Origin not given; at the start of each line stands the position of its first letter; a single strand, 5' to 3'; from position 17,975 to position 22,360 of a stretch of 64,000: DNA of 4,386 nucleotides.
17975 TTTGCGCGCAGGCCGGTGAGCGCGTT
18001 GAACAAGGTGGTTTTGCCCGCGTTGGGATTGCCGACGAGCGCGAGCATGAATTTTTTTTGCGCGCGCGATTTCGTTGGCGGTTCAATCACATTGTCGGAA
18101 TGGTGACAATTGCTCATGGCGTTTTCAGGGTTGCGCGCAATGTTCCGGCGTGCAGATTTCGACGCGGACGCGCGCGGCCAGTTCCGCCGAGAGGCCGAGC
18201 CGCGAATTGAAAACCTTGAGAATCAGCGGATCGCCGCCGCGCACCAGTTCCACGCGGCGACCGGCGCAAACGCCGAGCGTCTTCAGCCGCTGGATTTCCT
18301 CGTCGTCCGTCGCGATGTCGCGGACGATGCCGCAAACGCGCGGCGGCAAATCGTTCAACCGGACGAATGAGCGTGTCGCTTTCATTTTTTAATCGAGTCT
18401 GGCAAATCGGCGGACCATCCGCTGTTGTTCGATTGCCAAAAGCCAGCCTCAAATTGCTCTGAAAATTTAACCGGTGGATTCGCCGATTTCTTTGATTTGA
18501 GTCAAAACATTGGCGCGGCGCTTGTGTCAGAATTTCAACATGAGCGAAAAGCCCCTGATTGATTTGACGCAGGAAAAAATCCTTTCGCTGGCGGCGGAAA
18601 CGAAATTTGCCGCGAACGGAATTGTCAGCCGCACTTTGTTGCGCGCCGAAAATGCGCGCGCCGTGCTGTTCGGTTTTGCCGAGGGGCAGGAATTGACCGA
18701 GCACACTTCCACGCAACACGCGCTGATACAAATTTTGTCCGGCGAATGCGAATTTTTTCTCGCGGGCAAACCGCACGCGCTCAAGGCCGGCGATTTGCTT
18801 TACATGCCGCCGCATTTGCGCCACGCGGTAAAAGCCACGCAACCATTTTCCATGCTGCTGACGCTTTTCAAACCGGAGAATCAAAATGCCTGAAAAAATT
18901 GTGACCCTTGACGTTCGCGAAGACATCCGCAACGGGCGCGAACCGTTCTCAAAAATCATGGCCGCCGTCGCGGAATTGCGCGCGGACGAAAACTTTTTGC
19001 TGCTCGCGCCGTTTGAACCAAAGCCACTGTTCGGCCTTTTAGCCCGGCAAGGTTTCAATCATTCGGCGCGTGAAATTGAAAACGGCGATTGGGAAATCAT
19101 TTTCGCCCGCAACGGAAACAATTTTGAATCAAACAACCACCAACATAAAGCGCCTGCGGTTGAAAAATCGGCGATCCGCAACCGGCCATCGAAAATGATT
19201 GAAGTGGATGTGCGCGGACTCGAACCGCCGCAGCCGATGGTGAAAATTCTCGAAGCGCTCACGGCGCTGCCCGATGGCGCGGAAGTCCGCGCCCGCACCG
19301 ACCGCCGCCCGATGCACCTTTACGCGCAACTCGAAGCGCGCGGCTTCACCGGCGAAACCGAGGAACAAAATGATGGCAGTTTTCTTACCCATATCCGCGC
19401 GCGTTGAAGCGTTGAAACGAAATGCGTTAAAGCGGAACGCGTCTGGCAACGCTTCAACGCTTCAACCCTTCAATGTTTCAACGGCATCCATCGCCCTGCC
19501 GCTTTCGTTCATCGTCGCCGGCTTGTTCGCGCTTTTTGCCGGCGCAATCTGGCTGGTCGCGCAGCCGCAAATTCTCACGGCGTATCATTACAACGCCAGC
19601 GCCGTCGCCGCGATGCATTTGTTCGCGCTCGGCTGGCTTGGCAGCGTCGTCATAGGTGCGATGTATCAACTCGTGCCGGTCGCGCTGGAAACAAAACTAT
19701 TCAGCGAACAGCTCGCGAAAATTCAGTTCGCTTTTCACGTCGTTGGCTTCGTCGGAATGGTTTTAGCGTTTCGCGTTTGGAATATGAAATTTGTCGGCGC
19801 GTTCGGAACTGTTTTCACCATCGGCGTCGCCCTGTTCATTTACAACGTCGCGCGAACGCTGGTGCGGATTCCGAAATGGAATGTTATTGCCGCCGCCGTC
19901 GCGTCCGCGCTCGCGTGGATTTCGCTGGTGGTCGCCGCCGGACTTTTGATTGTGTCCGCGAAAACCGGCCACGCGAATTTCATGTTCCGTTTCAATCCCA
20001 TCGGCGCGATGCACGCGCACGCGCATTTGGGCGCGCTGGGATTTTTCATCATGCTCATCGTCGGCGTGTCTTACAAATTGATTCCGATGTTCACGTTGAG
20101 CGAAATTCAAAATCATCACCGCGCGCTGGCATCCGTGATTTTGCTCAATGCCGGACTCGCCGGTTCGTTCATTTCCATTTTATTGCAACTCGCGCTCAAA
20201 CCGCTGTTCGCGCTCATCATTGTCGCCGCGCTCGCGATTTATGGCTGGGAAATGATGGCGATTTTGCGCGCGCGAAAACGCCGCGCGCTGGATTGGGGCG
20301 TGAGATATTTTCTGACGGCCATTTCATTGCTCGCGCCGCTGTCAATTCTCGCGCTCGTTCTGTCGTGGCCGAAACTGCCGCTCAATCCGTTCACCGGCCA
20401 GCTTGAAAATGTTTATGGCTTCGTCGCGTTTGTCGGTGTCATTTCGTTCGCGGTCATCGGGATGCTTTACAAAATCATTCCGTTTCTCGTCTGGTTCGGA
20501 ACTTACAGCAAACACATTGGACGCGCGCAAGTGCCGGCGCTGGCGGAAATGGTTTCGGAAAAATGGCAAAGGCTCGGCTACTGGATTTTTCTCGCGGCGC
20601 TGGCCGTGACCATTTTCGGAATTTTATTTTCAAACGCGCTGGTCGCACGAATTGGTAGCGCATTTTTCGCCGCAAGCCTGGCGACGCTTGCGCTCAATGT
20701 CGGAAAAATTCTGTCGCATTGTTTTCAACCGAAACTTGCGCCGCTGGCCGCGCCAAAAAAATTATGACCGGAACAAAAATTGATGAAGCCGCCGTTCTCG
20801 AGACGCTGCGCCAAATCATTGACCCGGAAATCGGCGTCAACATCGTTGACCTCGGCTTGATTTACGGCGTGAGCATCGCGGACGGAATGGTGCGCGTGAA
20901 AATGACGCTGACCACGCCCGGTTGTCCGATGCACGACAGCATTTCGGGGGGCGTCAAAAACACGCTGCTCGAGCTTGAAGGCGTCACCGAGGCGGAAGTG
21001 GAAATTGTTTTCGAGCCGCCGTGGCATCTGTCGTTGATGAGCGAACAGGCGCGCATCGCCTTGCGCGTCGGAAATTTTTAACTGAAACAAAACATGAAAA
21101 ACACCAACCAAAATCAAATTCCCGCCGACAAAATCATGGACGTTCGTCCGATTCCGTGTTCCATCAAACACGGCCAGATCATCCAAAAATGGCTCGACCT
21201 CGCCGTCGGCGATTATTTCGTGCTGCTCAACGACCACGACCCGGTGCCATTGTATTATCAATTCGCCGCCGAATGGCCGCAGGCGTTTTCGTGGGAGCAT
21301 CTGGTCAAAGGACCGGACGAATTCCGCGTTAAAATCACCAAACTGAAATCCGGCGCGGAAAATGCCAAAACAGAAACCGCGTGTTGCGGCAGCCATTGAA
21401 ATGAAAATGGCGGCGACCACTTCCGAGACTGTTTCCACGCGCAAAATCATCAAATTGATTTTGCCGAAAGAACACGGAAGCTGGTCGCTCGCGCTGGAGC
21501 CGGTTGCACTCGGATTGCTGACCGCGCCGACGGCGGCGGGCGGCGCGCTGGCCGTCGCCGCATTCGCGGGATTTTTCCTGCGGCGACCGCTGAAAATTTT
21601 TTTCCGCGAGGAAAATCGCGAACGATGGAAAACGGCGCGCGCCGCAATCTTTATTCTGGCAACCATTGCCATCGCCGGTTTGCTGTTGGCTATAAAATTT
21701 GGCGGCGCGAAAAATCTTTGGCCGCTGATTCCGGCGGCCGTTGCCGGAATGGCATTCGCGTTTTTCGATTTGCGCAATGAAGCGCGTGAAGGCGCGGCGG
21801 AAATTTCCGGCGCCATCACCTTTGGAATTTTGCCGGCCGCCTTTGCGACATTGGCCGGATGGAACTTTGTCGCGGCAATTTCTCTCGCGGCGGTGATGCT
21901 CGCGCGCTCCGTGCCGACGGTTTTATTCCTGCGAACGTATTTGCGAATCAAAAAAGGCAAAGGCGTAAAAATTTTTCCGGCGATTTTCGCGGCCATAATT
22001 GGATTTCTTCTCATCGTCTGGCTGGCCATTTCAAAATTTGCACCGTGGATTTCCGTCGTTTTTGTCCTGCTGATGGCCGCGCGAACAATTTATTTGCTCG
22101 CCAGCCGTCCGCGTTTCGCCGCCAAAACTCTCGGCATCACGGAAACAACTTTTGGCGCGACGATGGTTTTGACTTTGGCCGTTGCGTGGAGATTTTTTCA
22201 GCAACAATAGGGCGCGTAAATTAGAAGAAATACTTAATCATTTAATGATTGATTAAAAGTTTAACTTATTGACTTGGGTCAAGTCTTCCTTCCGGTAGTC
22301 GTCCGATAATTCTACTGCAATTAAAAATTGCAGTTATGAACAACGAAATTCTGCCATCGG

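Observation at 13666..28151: ~14.5-kb nitrite/NO island: qNOR, FeoAB, a DUF2249-rich operon, a cytochrome-c-fused NirK operon and a Dnr/NnrR-type regulator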

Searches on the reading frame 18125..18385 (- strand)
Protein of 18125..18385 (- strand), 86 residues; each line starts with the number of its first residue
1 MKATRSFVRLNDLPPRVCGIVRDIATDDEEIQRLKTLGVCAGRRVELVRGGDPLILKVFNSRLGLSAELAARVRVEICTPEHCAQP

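Call 4: search_protein_families(library=pfam, proteins=[window:18125-18385:-], max_evalue=0.01)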
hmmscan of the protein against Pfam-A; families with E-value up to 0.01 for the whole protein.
window:18125-18385:- (86 aa): 2 families
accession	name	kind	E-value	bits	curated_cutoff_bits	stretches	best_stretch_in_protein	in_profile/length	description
PF04023.20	FeoA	-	5.1e-12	46.1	23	1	8-76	1-73/74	FeoA domain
PF18357.7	DtxR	-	0.0071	17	25.9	1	25-76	27-78/79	Diphteria toxin repressor SH3 domain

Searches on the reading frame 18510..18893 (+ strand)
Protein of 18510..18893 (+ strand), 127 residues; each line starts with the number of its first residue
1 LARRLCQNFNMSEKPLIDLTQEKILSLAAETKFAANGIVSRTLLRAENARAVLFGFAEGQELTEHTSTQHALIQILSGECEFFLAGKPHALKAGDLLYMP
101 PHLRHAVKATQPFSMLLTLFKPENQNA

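Call 4: search_protein_families(library=pfam, proteins=[window:18510-18893:+], max_evalue=0.01)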
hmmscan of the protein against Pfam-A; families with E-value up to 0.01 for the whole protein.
window:18510-18893:+ (127 aa): 5 families
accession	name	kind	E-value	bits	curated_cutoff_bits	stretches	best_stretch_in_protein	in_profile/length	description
PF07883.17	Cupin_2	-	1.3e-10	41.3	27.2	1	53-116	2-67/70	Cupin domain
PF02311.25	AraC_binding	-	6.1e-09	36.2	21.1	1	59-122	13-78/135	AraC-like ligand binding domain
PF05899.18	Cupin_3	-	1.2e-06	28.5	23.5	1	65-112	23-69/74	EutQ-like cupin domain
PF08007.18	JmjC_2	-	0.00027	20.9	22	1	89-116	88-114/127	JmjC domain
PF12973.13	Cupin_7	-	0.0038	17.5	27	1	37-110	19-90/105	ChrR Cupin-like domain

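Call 12: search_protein_families(library=ncbifam, proteins=[window:18510-18893:+], max_evalue=0.01)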
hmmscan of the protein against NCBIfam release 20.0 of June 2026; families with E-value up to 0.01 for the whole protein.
window:18510-18893:+ (127 aa): 3 families
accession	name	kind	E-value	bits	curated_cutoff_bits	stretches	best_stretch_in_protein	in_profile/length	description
NF008376.0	PRK11171.1-5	equivalog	0.0043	16.2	338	1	59-110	80-131/278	(S)-ureidoglycine aminohydrolase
TIGR03214.2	ura-cupin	equivalog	0.0046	16.5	200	1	54-114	52-117/249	(S)-ureidoglycine aminohydrolase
NF040771.1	AAH_UGLYAH2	exception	0.0052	16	350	1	59-111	75-127/267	bifunctional allantoicase/(S)-ureidoglycine aminohydrolase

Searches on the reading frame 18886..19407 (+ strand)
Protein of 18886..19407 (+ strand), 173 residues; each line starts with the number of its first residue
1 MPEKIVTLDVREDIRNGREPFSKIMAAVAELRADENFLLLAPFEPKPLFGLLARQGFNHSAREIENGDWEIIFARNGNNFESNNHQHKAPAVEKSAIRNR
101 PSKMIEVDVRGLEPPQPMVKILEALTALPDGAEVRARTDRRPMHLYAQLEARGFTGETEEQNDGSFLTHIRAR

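Call 4: search_protein_families(library=pfam, proteins=[window:18886-19407:+], max_evalue=0.01)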
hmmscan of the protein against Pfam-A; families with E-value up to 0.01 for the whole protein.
window:18886-19407:+ (173 aa): 2 families
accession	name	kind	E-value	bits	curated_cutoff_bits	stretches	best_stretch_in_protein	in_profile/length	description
PF10006.14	DUF2249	-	2e-35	120.9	29.5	2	106-171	1-69/70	Uncharacterized conserved protein (DUF2249)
PF01206.22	TusA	-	3.1e-08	33.8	28.6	1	105-170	1-68/70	Sulfurtransferase TusA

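Call 12: search_protein_families(library=ncbifam, proteins=[window:18886-19407:+], max_evalue=0.01)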
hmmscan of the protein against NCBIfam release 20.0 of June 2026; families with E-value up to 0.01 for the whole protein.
window:18886-19407:+ (173 aa): 0 families

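Call 46: search_solved_structures(query=window:18886-19407:+, max_evalue=1, show_alignments=0)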
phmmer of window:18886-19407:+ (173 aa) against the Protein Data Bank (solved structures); distinct sequences matched with E-value up to 1: 3.
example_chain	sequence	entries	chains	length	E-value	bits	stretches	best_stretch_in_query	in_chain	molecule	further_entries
6ljl_A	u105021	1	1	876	0.052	16.8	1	42-92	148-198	Heparinase II/III-like protein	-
6lja_A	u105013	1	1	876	0.052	16.8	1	42-92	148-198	Heparinase II/III-like protein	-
4got_A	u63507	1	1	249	0.2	14.9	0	79-153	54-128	Methionine-binding lipoprotein metQ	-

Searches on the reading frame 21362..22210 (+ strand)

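Call 4: search_protein_families(library=pfam, proteins=[window:21362-22210:+], max_evalue=0.01)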
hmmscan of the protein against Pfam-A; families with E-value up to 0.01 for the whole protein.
window:21362-22210:+ (282 aa): 1 family
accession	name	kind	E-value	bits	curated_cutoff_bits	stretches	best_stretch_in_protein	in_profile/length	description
PF14256.11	YwiC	-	7.3e-19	68.7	25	1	34-157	1-121/126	YwiC-like protein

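Call 12: search_protein_families(library=ncbifam, proteins=[window:21362-22210:+], max_evalue=0.01)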
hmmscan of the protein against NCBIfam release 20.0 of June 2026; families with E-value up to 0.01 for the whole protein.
window:21362-22210:+ (282 aa): 0 families
